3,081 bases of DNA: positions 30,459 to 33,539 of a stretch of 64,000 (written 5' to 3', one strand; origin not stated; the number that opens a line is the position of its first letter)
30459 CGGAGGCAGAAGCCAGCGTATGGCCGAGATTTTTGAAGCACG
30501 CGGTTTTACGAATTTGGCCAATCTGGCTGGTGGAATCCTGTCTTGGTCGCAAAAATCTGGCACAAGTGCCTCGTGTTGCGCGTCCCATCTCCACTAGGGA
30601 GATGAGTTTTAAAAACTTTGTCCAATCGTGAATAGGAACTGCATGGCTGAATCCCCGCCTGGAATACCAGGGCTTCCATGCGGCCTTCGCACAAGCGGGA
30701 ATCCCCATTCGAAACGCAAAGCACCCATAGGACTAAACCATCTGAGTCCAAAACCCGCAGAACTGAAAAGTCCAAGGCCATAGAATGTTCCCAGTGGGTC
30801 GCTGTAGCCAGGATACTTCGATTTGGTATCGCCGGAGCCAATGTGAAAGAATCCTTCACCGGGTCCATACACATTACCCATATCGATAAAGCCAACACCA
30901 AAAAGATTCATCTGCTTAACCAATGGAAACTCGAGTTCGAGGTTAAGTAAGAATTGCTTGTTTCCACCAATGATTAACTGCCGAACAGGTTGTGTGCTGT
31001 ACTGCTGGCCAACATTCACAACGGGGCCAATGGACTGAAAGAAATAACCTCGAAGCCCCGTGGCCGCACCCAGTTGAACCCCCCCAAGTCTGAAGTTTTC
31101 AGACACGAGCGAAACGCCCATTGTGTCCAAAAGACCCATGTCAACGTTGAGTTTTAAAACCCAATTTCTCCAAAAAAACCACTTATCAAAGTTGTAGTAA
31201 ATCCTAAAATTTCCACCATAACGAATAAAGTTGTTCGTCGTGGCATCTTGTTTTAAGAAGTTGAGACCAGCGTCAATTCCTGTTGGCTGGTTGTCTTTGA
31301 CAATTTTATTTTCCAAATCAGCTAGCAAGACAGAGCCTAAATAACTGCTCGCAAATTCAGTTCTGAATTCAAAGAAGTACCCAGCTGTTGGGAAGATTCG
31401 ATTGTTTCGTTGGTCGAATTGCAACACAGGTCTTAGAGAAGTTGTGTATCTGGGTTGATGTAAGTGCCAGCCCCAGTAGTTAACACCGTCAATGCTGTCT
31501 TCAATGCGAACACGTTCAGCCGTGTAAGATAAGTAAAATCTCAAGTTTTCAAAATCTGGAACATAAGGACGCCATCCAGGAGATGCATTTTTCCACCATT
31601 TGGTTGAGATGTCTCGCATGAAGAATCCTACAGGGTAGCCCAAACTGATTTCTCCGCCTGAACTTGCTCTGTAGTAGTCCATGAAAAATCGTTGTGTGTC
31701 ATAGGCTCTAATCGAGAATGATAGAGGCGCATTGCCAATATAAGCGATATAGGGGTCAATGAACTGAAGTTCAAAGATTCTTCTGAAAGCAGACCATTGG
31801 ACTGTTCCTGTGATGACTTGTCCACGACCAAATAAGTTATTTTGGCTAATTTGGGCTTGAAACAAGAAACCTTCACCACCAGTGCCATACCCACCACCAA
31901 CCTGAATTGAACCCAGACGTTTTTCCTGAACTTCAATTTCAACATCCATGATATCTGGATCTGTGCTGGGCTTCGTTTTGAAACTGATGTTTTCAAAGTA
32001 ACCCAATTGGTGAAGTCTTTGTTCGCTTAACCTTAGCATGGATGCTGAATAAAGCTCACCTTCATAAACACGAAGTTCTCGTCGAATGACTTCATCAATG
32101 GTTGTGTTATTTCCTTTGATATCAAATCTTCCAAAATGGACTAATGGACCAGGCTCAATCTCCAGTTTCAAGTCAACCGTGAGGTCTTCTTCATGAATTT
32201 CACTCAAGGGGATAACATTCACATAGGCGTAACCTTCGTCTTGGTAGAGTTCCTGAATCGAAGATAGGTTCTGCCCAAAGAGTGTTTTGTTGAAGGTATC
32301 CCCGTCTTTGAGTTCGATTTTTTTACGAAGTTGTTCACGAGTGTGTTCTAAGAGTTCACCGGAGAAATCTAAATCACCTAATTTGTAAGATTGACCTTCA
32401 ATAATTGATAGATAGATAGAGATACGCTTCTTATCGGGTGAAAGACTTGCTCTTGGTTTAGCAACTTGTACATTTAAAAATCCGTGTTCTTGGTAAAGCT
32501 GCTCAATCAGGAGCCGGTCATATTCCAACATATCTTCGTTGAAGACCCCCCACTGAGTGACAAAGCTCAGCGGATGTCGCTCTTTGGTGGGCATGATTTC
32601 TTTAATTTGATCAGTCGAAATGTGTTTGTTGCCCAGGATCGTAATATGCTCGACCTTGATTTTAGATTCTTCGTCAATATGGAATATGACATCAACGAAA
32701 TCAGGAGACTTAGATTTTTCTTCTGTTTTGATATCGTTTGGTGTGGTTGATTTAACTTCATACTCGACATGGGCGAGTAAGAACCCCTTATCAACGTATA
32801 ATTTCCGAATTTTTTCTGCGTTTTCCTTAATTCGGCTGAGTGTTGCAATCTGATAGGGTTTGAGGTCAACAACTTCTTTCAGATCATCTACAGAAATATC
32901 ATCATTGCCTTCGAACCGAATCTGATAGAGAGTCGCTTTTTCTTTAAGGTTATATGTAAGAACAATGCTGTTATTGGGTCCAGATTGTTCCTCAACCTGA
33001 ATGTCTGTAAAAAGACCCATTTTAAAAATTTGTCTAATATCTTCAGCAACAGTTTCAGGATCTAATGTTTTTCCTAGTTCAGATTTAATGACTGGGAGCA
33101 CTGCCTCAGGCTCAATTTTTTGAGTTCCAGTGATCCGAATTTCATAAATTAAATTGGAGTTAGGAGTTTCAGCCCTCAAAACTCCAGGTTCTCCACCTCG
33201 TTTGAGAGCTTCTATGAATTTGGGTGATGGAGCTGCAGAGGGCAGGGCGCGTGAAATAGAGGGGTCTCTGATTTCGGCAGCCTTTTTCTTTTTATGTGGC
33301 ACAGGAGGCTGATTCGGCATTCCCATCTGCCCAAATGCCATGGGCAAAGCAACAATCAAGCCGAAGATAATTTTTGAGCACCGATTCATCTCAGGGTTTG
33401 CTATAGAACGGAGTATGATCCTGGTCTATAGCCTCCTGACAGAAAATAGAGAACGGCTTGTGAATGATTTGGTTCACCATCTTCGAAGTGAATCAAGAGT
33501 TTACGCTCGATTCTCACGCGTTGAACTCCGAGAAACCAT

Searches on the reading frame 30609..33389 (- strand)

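Call 62: search_protein_families(library=ncbifam, proteins=[window:30609-33389:-], max_evalue=0.001)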
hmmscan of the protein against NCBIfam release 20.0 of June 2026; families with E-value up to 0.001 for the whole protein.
window:30609-33389:- (926 aa): 6 families
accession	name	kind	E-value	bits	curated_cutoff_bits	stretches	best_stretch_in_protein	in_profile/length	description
TIGR03303.1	OM_YaeT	equivalog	3.3e-147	492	297.15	2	81-681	3-565/741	outer membrane protein assembly factor BamA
NF008287.0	PRK11067.1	subfamily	2.4e-67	228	1181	2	78-587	23-519/802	outer membrane protein assembly factor BamA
NF047950.2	ATportTamA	equivalog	2.1e-20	72.8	625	2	352-543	116-308/569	autotransporter assembly complex protein TamA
NF052279.1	lipo_TamL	exception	2.5e-15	56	400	1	424-527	266-373/747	translocation and assembly module lipoprotein TamL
TIGR00992.1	3a0901s03IAP75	subfamily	3.2e-15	55.4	1163.25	1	360-551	214-424/718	IAP75 family chloroplast envelope protein translocase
NF058613.1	OMPAssmBamADein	equivalog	5.5e-15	54.4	1050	1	333-530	329-521/857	outer membrane protein assembly factor BamA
